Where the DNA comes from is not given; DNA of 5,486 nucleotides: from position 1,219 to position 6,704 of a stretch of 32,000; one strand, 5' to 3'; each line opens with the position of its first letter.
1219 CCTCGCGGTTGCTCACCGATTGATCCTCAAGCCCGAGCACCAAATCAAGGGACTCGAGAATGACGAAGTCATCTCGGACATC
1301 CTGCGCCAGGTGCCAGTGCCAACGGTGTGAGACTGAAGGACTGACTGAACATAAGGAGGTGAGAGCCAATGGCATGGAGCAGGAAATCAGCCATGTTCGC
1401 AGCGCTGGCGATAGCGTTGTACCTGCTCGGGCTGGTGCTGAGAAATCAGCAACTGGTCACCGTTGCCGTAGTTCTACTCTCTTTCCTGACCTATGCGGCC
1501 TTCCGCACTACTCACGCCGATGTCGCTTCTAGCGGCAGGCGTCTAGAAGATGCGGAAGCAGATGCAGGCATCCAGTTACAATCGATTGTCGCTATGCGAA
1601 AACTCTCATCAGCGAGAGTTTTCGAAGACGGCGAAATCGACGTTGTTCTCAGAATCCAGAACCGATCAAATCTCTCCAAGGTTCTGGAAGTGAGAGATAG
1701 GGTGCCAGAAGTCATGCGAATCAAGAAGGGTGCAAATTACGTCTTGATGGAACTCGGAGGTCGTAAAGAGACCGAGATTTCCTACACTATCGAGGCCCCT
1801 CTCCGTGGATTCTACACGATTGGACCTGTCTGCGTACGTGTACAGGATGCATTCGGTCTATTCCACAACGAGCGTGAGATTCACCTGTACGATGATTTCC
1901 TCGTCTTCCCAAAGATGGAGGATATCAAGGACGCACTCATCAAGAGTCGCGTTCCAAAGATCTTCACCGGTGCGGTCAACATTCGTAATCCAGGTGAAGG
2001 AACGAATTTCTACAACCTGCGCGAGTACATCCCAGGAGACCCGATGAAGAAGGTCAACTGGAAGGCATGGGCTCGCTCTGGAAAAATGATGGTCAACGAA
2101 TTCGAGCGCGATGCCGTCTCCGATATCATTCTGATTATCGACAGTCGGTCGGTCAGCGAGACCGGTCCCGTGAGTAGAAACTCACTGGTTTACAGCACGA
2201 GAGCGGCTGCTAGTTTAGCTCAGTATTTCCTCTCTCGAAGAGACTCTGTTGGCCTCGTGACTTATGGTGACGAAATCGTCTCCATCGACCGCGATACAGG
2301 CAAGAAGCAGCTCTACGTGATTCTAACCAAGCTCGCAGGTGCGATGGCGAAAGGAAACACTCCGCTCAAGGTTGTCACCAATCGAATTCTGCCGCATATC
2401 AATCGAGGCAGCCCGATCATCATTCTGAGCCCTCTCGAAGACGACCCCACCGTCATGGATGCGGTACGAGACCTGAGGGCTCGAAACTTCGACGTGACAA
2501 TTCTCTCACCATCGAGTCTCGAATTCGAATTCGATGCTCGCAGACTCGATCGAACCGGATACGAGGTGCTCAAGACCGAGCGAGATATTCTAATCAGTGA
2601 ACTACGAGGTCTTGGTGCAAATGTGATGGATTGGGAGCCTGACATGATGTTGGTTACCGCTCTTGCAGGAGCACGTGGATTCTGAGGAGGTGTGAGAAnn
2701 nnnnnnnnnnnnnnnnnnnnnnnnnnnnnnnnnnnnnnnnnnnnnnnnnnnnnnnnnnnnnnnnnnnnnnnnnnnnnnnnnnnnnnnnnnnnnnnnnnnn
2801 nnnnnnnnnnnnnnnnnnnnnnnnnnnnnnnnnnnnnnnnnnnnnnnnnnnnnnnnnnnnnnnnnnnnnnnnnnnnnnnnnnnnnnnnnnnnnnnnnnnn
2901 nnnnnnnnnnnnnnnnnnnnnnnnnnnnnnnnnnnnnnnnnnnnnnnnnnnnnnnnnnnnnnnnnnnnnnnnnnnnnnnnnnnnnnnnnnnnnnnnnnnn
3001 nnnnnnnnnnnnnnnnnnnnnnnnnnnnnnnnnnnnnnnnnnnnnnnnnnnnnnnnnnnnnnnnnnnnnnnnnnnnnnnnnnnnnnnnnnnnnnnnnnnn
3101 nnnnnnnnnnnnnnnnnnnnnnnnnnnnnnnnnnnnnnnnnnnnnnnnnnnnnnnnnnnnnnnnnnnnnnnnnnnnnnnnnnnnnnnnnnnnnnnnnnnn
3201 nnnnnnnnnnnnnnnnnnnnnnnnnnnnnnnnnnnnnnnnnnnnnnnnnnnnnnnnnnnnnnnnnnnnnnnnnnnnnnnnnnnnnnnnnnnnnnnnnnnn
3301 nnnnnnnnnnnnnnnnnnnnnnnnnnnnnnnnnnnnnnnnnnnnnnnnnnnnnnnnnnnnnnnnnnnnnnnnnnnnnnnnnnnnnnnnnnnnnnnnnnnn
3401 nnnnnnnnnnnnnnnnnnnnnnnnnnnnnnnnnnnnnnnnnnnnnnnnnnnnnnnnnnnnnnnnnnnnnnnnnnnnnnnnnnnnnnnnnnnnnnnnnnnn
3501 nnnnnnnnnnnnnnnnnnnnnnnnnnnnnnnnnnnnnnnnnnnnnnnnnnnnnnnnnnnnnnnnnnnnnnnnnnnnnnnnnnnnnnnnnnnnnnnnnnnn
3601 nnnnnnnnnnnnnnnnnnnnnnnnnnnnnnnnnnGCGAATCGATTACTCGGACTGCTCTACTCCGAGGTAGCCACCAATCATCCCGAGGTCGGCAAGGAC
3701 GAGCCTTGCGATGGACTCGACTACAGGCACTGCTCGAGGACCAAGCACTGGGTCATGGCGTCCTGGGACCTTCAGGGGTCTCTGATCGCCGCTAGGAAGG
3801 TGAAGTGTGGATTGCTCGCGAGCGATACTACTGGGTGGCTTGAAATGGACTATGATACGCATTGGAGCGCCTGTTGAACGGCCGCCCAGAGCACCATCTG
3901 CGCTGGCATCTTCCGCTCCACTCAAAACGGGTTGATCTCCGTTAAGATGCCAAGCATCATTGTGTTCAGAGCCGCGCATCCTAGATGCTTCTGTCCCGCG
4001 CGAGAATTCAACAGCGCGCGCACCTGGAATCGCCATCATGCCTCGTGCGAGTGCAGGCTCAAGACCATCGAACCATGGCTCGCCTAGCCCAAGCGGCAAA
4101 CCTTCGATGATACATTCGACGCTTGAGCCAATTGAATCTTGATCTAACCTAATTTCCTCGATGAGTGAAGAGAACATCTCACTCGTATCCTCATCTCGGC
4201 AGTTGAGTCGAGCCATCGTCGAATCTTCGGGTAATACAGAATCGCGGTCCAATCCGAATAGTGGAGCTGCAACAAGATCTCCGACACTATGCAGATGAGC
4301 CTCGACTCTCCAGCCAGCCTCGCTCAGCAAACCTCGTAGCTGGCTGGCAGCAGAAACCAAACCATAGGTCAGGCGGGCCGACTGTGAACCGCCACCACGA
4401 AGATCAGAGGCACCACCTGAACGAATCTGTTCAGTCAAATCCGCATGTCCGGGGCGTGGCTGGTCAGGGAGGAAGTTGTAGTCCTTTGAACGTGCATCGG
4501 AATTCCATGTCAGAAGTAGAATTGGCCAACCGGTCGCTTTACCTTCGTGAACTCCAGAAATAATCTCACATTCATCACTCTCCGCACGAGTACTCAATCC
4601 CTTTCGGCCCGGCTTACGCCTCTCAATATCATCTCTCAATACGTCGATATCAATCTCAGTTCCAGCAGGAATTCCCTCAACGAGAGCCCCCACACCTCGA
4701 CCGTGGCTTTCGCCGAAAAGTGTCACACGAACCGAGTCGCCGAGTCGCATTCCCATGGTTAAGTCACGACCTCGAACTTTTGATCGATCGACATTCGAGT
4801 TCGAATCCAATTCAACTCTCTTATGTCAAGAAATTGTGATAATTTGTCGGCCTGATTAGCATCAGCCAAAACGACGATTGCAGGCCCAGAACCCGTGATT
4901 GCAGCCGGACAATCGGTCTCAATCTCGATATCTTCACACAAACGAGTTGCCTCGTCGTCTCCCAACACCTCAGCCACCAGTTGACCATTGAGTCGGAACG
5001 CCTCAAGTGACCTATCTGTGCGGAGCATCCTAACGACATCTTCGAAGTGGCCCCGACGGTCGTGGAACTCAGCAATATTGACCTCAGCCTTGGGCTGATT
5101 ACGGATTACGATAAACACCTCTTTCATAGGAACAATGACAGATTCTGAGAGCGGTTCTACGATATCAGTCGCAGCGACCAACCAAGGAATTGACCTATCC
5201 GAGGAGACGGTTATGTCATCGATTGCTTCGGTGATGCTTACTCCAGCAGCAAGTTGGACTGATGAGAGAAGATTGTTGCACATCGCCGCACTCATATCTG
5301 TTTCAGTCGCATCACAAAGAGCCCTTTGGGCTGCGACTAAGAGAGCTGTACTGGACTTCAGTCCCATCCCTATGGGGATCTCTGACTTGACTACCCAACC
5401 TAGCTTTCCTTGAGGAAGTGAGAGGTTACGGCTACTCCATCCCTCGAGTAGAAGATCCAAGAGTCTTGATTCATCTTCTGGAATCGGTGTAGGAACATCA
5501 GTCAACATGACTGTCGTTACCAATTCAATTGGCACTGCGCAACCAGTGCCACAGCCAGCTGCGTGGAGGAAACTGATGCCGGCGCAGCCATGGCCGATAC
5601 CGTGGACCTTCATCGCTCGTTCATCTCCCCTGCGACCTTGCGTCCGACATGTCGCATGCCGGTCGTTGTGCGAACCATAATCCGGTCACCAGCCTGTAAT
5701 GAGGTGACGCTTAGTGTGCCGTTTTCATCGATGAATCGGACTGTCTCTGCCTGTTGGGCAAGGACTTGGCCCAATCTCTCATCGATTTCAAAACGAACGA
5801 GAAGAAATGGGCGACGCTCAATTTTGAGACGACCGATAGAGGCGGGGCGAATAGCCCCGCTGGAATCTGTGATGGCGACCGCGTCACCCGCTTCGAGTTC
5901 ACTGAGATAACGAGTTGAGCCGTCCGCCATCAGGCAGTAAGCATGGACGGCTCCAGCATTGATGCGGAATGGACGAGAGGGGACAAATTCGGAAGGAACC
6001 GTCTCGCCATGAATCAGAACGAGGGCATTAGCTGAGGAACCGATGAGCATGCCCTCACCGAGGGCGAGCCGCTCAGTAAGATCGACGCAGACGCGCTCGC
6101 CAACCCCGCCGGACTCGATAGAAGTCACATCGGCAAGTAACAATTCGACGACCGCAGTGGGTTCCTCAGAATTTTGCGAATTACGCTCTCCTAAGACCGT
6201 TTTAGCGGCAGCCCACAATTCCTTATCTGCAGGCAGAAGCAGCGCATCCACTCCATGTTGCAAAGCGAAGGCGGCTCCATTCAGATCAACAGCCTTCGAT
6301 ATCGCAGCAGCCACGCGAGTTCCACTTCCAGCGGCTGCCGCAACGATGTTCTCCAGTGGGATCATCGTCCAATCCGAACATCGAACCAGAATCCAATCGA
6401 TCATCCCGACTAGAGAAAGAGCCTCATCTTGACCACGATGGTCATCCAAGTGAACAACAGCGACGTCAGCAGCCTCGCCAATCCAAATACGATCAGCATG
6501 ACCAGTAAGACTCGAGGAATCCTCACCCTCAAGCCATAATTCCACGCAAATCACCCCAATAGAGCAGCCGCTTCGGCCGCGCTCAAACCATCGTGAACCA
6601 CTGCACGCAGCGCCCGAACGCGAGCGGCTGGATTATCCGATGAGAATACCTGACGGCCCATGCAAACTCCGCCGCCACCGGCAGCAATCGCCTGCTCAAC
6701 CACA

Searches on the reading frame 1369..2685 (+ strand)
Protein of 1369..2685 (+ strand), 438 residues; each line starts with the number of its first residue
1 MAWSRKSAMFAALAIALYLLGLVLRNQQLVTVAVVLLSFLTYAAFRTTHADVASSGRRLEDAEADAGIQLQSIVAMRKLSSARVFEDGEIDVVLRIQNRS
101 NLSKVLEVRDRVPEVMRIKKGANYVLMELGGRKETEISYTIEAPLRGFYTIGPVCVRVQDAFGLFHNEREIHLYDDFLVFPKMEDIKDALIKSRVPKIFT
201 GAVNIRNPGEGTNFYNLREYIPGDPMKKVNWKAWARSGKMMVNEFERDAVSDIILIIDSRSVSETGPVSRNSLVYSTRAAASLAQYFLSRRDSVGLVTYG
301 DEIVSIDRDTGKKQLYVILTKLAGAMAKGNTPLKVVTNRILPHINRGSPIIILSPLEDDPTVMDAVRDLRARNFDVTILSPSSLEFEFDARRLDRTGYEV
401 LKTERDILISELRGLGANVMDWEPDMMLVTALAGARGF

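Call 16: search_protein_families(library=pfam, proteins=[window:1369-2685:+], max_evalue=0.001)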
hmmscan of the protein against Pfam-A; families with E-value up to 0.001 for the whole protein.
window:1369-2685:+ (438 aa): 1 family
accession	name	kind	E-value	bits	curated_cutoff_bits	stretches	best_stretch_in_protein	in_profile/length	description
PF01882.25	DUF58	-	1.4e-15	57.5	23.4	1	217-372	2-160/216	Protein of unknown function DUF58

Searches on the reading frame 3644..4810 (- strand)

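Call 16: search_protein_families(library=pfam, proteins=[window:3644-4810:-], max_evalue=0.001)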
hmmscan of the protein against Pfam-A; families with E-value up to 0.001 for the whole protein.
window:3644-4810:- (388 aa): 1 family
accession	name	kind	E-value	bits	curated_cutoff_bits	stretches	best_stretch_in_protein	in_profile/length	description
PF01264.26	Chorismate_synt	-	9.2e-95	317.5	27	1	28-375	2-325/327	Chorismate synthase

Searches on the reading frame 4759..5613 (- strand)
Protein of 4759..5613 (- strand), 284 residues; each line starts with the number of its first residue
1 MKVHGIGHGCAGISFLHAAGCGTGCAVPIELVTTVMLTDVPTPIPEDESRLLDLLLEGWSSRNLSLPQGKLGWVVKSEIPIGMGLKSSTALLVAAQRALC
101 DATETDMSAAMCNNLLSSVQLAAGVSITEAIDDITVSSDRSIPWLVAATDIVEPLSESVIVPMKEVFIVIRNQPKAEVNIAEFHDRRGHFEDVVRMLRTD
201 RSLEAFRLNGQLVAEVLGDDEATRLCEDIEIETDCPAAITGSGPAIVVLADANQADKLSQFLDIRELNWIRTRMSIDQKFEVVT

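Call 16: search_protein_families(library=pfam, proteins=[window:4759-5613:-], max_evalue=0.001)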
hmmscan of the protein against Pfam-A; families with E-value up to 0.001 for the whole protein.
window:4759-5613:- (284 aa): 1 family
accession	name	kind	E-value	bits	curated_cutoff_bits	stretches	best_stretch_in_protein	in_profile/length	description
PF00288.32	GHMP_kinases_N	-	3.5e-08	34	22.3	1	71-137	18-83/87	GHMP kinases N terminal domain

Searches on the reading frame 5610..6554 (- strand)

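Call 16: search_protein_families(library=pfam, proteins=[window:5610-6554:-], max_evalue=0.001)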
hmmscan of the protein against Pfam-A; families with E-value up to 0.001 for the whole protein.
window:5610-6554:- (314 aa): 1 family
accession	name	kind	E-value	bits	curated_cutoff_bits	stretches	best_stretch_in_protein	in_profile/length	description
PF01959.21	DHQS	-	6.4e-85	285.5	22.2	1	21-313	55-343/344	3-dehydroquinate synthase II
